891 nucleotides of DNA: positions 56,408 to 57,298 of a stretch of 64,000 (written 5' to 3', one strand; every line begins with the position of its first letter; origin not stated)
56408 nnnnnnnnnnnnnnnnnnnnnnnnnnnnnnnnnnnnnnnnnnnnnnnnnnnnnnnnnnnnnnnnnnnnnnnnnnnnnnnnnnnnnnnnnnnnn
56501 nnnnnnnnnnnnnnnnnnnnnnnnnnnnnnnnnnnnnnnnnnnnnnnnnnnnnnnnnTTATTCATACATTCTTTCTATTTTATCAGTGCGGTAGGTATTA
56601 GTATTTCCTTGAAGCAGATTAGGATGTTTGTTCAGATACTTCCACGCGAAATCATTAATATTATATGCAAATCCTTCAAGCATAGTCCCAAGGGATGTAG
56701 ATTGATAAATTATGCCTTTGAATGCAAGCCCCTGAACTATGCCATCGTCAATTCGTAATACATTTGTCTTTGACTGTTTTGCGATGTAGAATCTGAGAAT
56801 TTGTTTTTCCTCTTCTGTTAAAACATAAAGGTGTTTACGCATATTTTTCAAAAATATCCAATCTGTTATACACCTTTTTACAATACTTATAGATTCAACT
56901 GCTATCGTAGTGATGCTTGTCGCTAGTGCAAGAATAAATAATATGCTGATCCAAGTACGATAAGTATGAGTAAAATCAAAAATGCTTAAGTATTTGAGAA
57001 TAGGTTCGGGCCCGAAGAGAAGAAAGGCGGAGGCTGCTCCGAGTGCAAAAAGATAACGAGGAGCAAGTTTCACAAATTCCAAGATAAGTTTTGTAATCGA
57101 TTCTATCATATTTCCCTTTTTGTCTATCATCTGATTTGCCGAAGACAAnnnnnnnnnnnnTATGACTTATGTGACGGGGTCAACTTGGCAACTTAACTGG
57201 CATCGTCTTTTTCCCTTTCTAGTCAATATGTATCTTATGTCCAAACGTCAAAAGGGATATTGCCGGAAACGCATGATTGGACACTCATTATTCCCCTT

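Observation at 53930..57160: AT-rich four-gene module pairing HEPN/DUF4145-type proteins with membrane proteins: candidate novel defence or abortive-infection system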

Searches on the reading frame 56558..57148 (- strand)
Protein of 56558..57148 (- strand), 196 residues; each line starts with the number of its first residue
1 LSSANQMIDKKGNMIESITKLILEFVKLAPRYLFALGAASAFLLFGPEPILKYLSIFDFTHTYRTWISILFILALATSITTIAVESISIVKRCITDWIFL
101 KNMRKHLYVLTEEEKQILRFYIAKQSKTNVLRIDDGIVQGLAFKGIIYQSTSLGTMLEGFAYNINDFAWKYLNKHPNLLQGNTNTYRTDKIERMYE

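Call 3: search_protein_families(library=pfam, proteins=[window:56558-57148:-], max_evalue=1)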
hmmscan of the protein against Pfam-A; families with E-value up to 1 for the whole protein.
window:56558-57148:- (196 aa): 2 families
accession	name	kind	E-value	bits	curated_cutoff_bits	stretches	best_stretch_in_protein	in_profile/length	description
PF14163.11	SieB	-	4.6e-27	94.9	26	1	34-176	2-147/147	Super-infection exclusion protein B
PF07388.17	A-2_8-polyST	-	0.021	14.8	23.3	1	64-137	53-132/316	Alpha-2,8-polysialyltransferase (POLYST)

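Call 4: search_protein_families(library=padloc, proteins=[window:56558-57148:-], max_evalue=1)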
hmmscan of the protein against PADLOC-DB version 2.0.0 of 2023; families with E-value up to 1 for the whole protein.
window:56558-57148:- (196 aa): 0 families

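Call 5: search_protein_families(library=ncbifam, proteins=[window:56558-57148:-], max_evalue=1)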
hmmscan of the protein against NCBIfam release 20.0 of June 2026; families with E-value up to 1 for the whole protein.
window:56558-57148:- (196 aa): 1 family
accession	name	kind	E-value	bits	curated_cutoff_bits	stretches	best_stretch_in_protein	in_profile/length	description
NF053719.1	KdoHdxKdoO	equivalog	0.066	12.2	300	1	108-193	38-122/289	Kdo hydroxylase KdoO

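Call 7: search_protein_families(library=phrogs, proteins=[window:56558-57148:-], max_evalue=0.1)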
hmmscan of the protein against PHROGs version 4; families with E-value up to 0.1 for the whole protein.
window:56558-57148:- (196 aa): 2 families
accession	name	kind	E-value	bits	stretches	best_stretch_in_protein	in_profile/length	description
phrog_20490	-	unknown function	0.029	15.5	1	53-130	12-88/172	-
phrog_1614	-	DNA, RNA and nucleotide metabolism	0.092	13.4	0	140-195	117-184/268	nucleotidyltransferase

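Call 11: find_homologous_proteins(query=window:56558-57148:-)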
Query window:56558-57148:- (196 aa): 185 proteins with E <= 0.001 among 254 candidates; the best 120 are listed.
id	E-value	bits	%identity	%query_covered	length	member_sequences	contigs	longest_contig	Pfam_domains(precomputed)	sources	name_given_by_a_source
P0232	4.8e-120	416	100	97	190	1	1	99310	PF14163.12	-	-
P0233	2.2e-69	251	67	89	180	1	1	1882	PF14163.12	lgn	-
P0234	8.4e-66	239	65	92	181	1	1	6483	PF14163.12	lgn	-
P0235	1.2e-63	232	62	93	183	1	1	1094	PF14163.12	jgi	jgi:hypothetical protein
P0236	2.3e-62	228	60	94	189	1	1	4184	PF14163.12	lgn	-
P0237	3.3e-58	214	57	96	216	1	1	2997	PF14163.12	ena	-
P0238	1.7e-56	209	57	90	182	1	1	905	PF14163.12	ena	-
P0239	2.7e-56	208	64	82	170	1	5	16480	PF14163.12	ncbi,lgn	-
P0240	1.3e-55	206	57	90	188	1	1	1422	PF14163.12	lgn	-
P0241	1.4e-55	206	59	86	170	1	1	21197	PF14163.12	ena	-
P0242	8.6e-55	203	55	91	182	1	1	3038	PF14163.12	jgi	jgi:hypothetical protein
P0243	9.1e-55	203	52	93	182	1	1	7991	PF14163.12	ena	-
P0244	1.4e-53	199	51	91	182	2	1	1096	PF14163.12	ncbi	-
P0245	2.2e-53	199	55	90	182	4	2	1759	PF14163.12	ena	-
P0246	5.6e-53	197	52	91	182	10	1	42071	PF14163.12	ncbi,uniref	ncbi:superinfection exclusion B family protein [Limnohabitans sp. Rim8]|uniref:superinfection exclus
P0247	9.8e-53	197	53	90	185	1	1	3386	PF14163.12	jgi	jgi:hypothetical protein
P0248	1.0e-52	197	53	90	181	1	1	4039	PF14163.12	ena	-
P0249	1.1e-52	196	51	91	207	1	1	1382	PF14163.12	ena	-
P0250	1.2e-52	196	53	91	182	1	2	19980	PF14163.12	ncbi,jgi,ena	-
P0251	1.6e-52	196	52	93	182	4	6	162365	PF14163.12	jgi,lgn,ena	-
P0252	2.5e-52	195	54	90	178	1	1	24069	PF14163.12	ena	-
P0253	2.6e-52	195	54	84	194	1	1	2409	PF14163.12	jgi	-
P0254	3.7e-52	195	53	91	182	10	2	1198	PF14163.12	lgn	-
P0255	4.3e-52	195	55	90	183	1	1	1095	PF14163.12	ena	-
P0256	4.4e-52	194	56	89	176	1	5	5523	PF14163.12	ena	-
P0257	4.8e-52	194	53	90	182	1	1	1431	PF14163.12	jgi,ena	jgi:hypothetical protein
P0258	4.9e-52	194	52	90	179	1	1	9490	PF14163.12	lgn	-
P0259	5.0e-52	194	52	88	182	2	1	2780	PF14163.12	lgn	-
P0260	7.4e-52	194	53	90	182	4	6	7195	PF14163.12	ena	-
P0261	1.2e-51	193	52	90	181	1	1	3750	PF14163.12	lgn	-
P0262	2.2e-51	192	51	90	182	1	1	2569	PF14163.12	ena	-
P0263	3.4e-51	192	50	91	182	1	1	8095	PF14163.12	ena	-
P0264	4.6e-51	191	51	90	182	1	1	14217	PF14163.12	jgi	jgi:hypothetical protein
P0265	8.1e-51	190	51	90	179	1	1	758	PF14163.12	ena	-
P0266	9.8e-51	190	51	90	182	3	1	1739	PF14163.12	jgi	jgi:hypothetical protein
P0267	1.5e-50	189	52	91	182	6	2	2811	PF14163.12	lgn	-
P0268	2.2e-50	189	51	90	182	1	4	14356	PF14163.12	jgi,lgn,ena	-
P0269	2.7e-50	189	51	93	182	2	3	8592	PF14163.12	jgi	jgi:hypothetical protein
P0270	3.4e-50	188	51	91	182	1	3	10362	PF14163.12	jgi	jgi:hypothetical protein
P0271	4.8e-50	188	50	91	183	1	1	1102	PF14163.12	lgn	-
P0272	5.3e-50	188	51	90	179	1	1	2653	PF14163.12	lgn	-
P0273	5.6e-50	188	55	89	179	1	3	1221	PF14163.12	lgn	-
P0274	6.7e-50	187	50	90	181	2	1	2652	PF14163.12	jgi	-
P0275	6.9e-50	187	49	93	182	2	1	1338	PF14163.12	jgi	-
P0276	8.0e-50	187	51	90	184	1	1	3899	PF14163.12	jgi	jgi:hypothetical protein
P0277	9.5e-50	187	51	88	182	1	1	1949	PF14163.12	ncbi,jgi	jgi:hypothetical protein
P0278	1.0e-49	187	52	90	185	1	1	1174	PF14163.12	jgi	jgi:hypothetical protein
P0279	1.3e-49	186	49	92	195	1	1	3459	PF14163.12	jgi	jgi:hypothetical protein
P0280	1.6e-49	186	50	91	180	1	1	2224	PF14163.12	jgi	jgi:hypothetical protein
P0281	1.7e-49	186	50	91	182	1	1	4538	PF14163.12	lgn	-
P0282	2.1e-49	186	49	89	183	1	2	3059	PF14163.12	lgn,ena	-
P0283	2.3e-49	186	50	90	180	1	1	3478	PF14163.12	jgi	jgi:hypothetical protein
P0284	2.3e-49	186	51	91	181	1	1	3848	PF14163.12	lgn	-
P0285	4.2e-49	185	51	91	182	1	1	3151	PF14163.12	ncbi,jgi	jgi:hypothetical protein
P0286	5.9e-49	184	51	93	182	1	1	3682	PF14163.12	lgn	-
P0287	6.2e-49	184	49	91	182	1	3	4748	PF14163.12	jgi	jgi:hypothetical protein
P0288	6.4e-49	184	52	90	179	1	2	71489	PF14163.12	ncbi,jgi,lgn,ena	-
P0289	6.9e-49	184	53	92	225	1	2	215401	PF14163.12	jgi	jgi:hypothetical protein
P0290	7.5e-49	184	49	90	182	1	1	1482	PF14163.12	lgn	-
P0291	7.7e-49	184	52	90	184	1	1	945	PF14163.12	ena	-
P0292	1.1e-48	183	51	90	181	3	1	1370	PF14163.12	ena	-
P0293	1.2e-48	183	49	91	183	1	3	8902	PF14163.12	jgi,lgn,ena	-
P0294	1.3e-48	183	50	91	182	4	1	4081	PF14163.12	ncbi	ncbi:MAG: superinfection exclusion B family protein [Burkholderiales bacterium]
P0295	1.4e-48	183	48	93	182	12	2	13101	PF14163.12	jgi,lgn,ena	jgi:hypothetical protein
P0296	2.4e-48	182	50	91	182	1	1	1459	PF14163.12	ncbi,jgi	jgi:hypothetical protein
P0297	2.4e-48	182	48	92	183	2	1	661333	PF14163.12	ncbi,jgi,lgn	ncbi:MAG: hypothetical protein QOH88_1591 [Verrucomicrobiota bacterium]|jgi:hypothetical protein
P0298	2.7e-48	182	49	90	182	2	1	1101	PF14163.12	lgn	-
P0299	2.8e-48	182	50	90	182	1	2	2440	PF14163.12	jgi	jgi:hypothetical protein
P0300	2.8e-48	182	51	89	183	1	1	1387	PF14163.12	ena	-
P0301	3.6e-48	182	50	88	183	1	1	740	PF14163.12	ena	-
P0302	3.8e-48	182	51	91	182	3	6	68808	PF14163.12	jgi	jgi:Super-infection exclusion protein B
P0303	4.9e-48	181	49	87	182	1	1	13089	PF14163.12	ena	-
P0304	5.3e-48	181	58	79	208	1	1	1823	PF14163.12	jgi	jgi:hypothetical protein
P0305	5.6e-48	181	49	90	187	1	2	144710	PF14163.12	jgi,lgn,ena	-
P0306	5.7e-48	181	49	93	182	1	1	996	PF14163.12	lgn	-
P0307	1.1e-47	180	46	93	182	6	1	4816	PF14163.12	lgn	-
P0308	1.3e-47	180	48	88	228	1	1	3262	PF14163.12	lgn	-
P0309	1.9e-47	179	49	91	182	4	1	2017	PF14163.12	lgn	-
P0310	1.9e-47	179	50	90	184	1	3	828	PF14163.12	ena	-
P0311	2.4e-47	179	49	90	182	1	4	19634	PF14163.12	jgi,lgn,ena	-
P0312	2.7e-47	179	51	88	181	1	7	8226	PF14163.12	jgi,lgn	jgi:hypothetical protein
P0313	2.8e-47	179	46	93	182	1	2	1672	PF14163.12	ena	-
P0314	3.0e-47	179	51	91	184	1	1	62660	PF14163.12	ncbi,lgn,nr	ncbi:MAG: superinfection exclusion B family protein [Verrucomicrobia bacterium]|nr:superinfection ex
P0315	3.5e-47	179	51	91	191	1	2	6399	PF14163.12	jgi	jgi:hypothetical protein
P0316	4.0e-47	178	48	90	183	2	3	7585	PF14163.12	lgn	-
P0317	5.2e-47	178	47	91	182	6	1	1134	PF14163.12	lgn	-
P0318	6.1e-47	178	50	91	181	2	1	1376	PF14163.12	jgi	jgi:hypothetical protein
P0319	7.7e-47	177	49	93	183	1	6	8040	PF14163.12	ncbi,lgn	-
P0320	8.0e-47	177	51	93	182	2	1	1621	PF14163.12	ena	-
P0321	8.6e-47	177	49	90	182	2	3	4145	PF14163.12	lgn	-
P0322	1.0e-46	177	49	91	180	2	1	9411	PF14163.12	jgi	-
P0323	1.1e-46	177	48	91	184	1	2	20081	PF14163.12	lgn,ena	-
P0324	1.3e-46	177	49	88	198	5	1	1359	PF14163.12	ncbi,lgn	-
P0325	1.3e-46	177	49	86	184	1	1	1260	PF14163.12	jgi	-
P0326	1.6e-46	176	49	93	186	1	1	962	PF14163.12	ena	-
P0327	1.7e-46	176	52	87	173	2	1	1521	PF14163.12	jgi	jgi:hypothetical protein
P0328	2.3e-46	176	49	89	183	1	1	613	PF14163.12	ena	-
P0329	2.4e-46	176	49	90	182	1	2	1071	PF14163.12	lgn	-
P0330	3.0e-46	175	51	91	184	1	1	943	PF14163.12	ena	-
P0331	3.1e-46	175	49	89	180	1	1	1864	PF14163.12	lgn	-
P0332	4.6e-46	175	52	88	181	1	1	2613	PF14163.12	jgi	jgi:hypothetical protein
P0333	4.6e-46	175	48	93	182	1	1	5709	PF14163.12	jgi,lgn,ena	-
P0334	4.9e-46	175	51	87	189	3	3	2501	PF14163.12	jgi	jgi:hypothetical protein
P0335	7.0e-46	174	47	90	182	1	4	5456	PF14163.12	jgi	jgi:hypothetical protein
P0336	7.5e-46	174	48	90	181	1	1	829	PF14163.12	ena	-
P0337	8.1e-46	174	50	87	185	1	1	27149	PF14163.12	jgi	jgi:hypothetical protein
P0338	1.3e-45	173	49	90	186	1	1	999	PF14163.12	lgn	-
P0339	1.3e-45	173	49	90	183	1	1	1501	PF14163.12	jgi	jgi:hypothetical protein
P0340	1.3e-45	173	48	92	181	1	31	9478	PF14163.12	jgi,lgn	jgi:hypothetical protein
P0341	1.7e-45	173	49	92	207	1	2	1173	PF14163.12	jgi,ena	-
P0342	1.9e-45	173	50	86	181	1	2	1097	PF14163.12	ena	-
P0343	4.6e-45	172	49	88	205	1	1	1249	PF14163.12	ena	-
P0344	5.1e-45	171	49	89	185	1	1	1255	PF14163.12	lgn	-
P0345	5.5e-45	171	47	93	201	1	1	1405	PF14163.12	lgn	-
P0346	6.5e-45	171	46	91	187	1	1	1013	PF14163.12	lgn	-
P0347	6.9e-45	171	48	86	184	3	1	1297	PF14163.12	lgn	-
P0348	7.3e-45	171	50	88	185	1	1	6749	PF14163.12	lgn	-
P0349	7.4e-45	171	45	91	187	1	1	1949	PF14163.12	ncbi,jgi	jgi:hypothetical protein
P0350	7.6e-45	171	53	86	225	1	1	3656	PF14163.12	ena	-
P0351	1.0e-44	170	50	90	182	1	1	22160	PF14163.12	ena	-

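Call 16: find_related_loci(query=A1, collection=genome_contigs, flank=6000)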
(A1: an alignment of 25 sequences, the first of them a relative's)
Query A1 (190 aa) in genome_contigs; peptide patterns used: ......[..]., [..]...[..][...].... (x = any residue, [..] = any of these).
120 stretches matched a pattern; 45 encode a relative of the query (tblastn E <= 1e-3); 45 distinct loci.
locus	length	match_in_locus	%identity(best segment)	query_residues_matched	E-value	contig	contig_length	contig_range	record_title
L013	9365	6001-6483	65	7-167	2e-63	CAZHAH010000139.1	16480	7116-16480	MAG TPA_asm: uncultured Desulfobacteraceae bacterium isolate SRP167671_co2_229 genome assembly, contig: NODE_4625_length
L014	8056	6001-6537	52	8-186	7e-59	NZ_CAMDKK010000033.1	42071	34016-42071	MAG: Limnohabitans sp. Rim8 isolate MsH-30apr19-19 MsH-30apr19-C1219, whole genome shotgun sequence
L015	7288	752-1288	53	8-186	7e-59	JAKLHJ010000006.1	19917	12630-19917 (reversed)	MAG: Patescibacteria group bacterium isolate RA.bin60 RA.bin60_6, whole genome shotgun sequence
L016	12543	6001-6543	52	4-184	2e-58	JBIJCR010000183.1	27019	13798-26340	MAG: Terrimicrobiaceae bacterium isolate ME2006-08-18D6_3300036398_group2_bin181 Rohwer_bin2587_scaffold_997_c1, whole g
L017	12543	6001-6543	51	4-184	8e-57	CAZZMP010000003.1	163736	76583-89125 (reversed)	MAG TPA_asm: uncultured Geobacter sp. isolate SRP192927_co3_443 genome assembly, contig: NODE_63_length_163736_cov_30.30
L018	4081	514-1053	51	7-186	9e-56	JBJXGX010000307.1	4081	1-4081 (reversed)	MAG: Burkholderiales bacterium isolate F1F2.bin.163 k127_6620302, whole genome shotgun sequence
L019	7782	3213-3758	48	8-189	3e-55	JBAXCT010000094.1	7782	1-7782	MAG: Chthoniobacterales bacterium isolate ELA200 MAG200_94, whole genome shotgun sequence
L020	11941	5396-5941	49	3-184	3e-55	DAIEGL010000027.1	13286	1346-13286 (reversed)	MAG TPA_asm: Geobacter sp. isolate clean984 k141_2873412, whole genome shotgun sequence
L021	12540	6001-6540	48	8-187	6e-55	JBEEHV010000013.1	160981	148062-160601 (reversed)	MAG: Verrucomicrobiota bacterium isolate BP_754 scaffold_3706990, whole genome shotgun sequence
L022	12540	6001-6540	48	7-186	1e-53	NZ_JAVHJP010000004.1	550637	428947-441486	Hydrogenophaga pseudoflava strain CZa25-1 CZa25-1_scaffold4, whole genome shotgun sequence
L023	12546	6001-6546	51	8-189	3e-52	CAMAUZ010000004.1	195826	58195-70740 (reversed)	MAG: Akkermansia muciniphila isolate AH-24oct19-276 genome assembly, contig: AH-24oct19-C34, whole genome shotgun sequen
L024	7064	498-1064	48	2-190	7e-53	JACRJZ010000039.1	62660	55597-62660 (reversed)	MAG: Verrucomicrobia bacterium isolate NC_groundwater_1842_Pr3_B-0.1um_64_53 SR-2_scaffold_141_875698, whole genome shot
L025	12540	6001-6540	47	7-186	7e-53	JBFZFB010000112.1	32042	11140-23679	MAG: Lentisphaerota bacterium isolate PPR_0604 k121_1186252, whole genome shotgun sequence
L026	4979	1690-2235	49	8-189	5e-53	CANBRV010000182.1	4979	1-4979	MAG: Comamonadaceae bacterium isolate JR-MC-F-240519-79 genome assembly, contig: JR-MC-F-240519-C20399, whole genome sho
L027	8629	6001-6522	48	11-184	9e-53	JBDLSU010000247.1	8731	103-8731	MAG: Pseudomonadota bacterium isolate king_2019_sw_WHONDRS-S19S_0016_B_bin.9 scaffold_687866, whole genome shotgun seque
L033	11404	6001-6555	46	5-189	2e-48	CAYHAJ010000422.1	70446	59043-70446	MAG TPA_asm: uncultured Pirellulales bacterium isolate ERP119294_co2_505 genome assembly, contig: k141_708311, whole gen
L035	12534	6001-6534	45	7-184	4e-48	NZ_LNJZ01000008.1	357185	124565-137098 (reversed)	Thiopseudomonas denitrificans strain X2 Scaffold5, whole genome shotgun sequence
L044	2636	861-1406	41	8-189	2e-43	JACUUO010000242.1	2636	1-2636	MAG: Actinomycetota bacterium isolate Kmv33 NODE_17999_length_2636_cov_8.488958, whole genome shotgun sequence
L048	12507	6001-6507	42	16-184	9e-42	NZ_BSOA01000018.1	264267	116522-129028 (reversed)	Dyella flagellata strain NBRC 111981 sequence18, whole genome shotgun sequence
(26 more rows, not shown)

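Call 28: find_encoding_contigs(protein=P0234, flank=4000, max_places=5)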
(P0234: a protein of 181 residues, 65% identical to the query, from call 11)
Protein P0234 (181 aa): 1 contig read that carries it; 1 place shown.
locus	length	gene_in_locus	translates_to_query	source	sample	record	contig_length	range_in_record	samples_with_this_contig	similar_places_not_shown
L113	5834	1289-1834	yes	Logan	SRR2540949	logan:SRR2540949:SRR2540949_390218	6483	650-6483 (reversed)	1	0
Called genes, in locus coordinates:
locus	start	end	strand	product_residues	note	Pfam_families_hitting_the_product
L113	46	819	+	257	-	-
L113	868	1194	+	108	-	-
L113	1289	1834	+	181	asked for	PF14163:SieB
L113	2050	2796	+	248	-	-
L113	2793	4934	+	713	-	PF05729:NACHT (faint)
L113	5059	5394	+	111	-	-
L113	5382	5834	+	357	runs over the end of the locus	PF00665:rve, PF13683:rve_3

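Call 63: search_protein_families(library=pfam, alignment_id=A6, max_evalue=0.001)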
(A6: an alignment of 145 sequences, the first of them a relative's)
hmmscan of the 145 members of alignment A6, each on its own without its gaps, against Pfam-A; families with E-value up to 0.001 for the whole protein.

A. member 1, L013:4479-5381:+ (301 aa): 3 families
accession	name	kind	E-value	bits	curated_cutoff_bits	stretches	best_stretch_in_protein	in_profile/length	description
PF13358.12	DDE_3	-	9.9e-18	64.8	28.6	1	119-257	2-136/146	DDE superfamily endonuclease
PF13592.12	HTH_33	-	6.2e-08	32.6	25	1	46-104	3-60/60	Winged helix-turn helix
PF13565.12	HTH_32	-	3.7e-05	24.6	33.7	1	12-74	19-73/73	Homeodomain-like domain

B. families by the number of members that match (of 145 scanned): 128 families (the first 25 are shown)
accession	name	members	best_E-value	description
PF13635.12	DUF4143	2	6.3e-49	Domain of unknown function (DUF4143)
PF13173.12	AAA_14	2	6.1e-25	AAA domain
PF01381.28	HTH_3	2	6.6e-25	Helix-turn-helix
PF01408.29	GFO_IDH_MocA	2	2.1e-21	Oxidoreductase family, NAD-binding Rossmann fold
PF22725.1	GFO_IDH_MocA_C3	2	1.2e-20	GFO/IDH/MocA C-terminal domain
PF13560.12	HTH_31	2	4e-20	Helix-turn-helix domain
PF04262.19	Glu_cys_ligase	1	1.7e-161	Glutamate-cysteine ligase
PF11925.13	DUF3443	1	2.8e-132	Protein of unknown function (DUF3443)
PF07587.16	PSD1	1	3.7e-105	Protein of unknown function (DUF1553)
PF00202.27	Aminotran_3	1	1.1e-103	Aminotransferase class-III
PF07583.16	PSCyt2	1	3e-92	Protein of unknown function (DUF1549)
PF00909.26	Ammonium_transp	1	4e-91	Ammonium Transporter Family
PF01555.25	N6_N4_Mtase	1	2.8e-67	DNA methylase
PF01433.26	Peptidase_M1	1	9.1e-62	Peptidase family M1 domain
PF17128.10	DUF5107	1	3.1e-55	Domain of unknown function (DUF5107)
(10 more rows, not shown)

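Call 72: find_related_loci(query=A1, collection=viral_contigs, flank=4000)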
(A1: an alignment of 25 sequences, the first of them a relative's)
Query A1 (190 aa) in viral_contigs; peptide patterns used: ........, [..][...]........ (x = any residue, [..] = any of these).
143 stretches matched a pattern; 8 encode a relative of the query (tblastn E <= 1e-3); 8 distinct loci.
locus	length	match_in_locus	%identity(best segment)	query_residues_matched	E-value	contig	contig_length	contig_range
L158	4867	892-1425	49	8-185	4e-55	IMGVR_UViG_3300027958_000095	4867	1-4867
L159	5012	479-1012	49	8-185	4e-55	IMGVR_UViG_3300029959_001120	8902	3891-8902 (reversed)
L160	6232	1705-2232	43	9-184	2e-45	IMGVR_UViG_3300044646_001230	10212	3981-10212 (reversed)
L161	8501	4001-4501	45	17-184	2e-44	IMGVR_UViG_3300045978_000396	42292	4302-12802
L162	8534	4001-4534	44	7-184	1e-44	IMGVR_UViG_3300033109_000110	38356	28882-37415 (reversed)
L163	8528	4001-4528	43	9-184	4e-44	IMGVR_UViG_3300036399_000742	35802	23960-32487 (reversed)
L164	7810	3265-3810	42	5-184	9e-40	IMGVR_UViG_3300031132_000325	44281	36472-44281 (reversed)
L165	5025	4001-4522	40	14-187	3e-38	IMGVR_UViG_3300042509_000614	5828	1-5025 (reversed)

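Call 92: search_protein_families(library=pfam, proteins=[L013:7011-7817:+, L022:5159-5977:+, L022:6638-7588:+, L035:6628-7125:+, L044:1504-1959:+, L033:3963-4940:-, L015:1320-2063:+, L113:2050-2793:+, L048:5052-5864:+], max_evalue=0.1)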
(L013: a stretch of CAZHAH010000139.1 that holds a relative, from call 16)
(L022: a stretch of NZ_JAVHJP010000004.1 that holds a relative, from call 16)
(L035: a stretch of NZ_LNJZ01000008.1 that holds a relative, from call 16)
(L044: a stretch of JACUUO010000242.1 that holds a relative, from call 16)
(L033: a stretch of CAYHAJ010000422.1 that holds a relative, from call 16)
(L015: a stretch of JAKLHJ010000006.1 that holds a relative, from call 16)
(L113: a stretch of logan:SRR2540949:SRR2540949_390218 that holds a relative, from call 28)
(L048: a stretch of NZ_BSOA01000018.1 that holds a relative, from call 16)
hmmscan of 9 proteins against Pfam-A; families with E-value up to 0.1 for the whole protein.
L013:7011-7817:+ (269 aa): 1 family
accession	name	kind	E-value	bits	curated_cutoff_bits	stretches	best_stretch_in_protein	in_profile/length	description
PF18728.6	HEPN_AbiV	-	2.7e-11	44.3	27.1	1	27-169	3-134/155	AbiV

L022:5159-5977:+ (273 aa): 5 families
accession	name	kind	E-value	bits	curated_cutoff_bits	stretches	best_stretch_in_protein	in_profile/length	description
PF05068.17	MtlR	-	1.5e-05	25.4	25.2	1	70-131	56-117/165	Mannitol repressor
PF21662.3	WipA_N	-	0.0036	18.2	27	1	187-257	32-100/105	WipA, alpha-helical hairpin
PF18735.6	HEPN_RiboL-PSP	-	0.0093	16.3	28.4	0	92-127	143-177/191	RiboL-PSP-HEPN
PF22971.2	Ig_VEGFR-1-like_5th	-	0.013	16.1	27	1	108-157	40-91/130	VEGFR-1-like, immunoglobulin-like domain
PF13643.11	DUF4145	-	0.057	13.9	23.1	0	76-120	37-79/88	Domain of unknown function (DUF4145)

L022:6638-7588:+ (317 aa): 3 families
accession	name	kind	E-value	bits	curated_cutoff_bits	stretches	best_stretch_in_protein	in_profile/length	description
PF13366.12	PDDEXK_3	-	0.0031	18.3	22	1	232-284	58-105/117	PD-(D/E)XK nuclease superfamily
PF18743.7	AHJR-like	-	0.039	13.9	26.1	0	233-258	41-66/123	REase_AHJR-like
PF09509.15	Hypoth_Ymh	-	0.097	13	25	0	109-135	88-114/119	Protein of unknown function (Hypoth_ymh)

L035:6628-7125:+ (166 aa): 0 families

L044:1504-1959:+ (152 aa): 0 families

L033:3963-4940:- (325 aa): 8 families
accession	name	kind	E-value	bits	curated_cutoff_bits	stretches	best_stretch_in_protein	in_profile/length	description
PF12762.13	DDE_Tnp_IS1595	-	9.5e-42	143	27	1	141-293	1-153/153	ISXO2-like transposase domain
PF12760.12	Zn_ribbon_IS1595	-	1.4e-13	51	25.4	1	22-72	2-46/46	Transposase zinc-ribbon domain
PF23451.1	Zn_ribbon_PaaD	-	2.5e-05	24.3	27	1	40-73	16-49/53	PaaD zinc beta ribbon domain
PF09723.15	Zn_ribbon_8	-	0.00057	20.3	34.4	0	32-52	20-40/41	Zinc ribbon domain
PF04606.18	Ogr_Delta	-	0.0015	18.8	26.3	1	41-75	2-39/47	Ogr/Delta-like zinc finger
PF12172.15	zf-ChsH2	-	0.033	14.4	23.2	1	33-49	20-36/37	ChsH2, rubredoxin-like zinc ribbon domain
PF24042.1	DUF7351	-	0.076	13.2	31.2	0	39-81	67-112/177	Domain of unknown function (DUF7351)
PF08274.17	Zn_Ribbon_YjdM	-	0.085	13.3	30.8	0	39-74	3-30/30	PhnA Zinc-Ribbon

L015:1320-2063:+ (248 aa): 0 families

L113:2050-2793:+ (248 aa): 1 family
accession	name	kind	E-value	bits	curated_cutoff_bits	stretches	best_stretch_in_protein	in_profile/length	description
PF08455.15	SNF2_assoc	-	0.011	15.2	27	0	64-100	289-325/373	Bacterial SNF2 helicase associated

L048:5052-5864:+ (271 aa): 2 families
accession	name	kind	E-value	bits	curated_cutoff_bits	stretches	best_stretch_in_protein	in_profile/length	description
PF13643.11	DUF4145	-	2.7e-09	37.4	23.1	1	151-222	2-75/88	Domain of unknown function (DUF4145)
PF05876.18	GpA_ATPase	-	0.041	14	25.6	1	43-97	189-231/247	Phage terminase large subunit gpA, ATPase domain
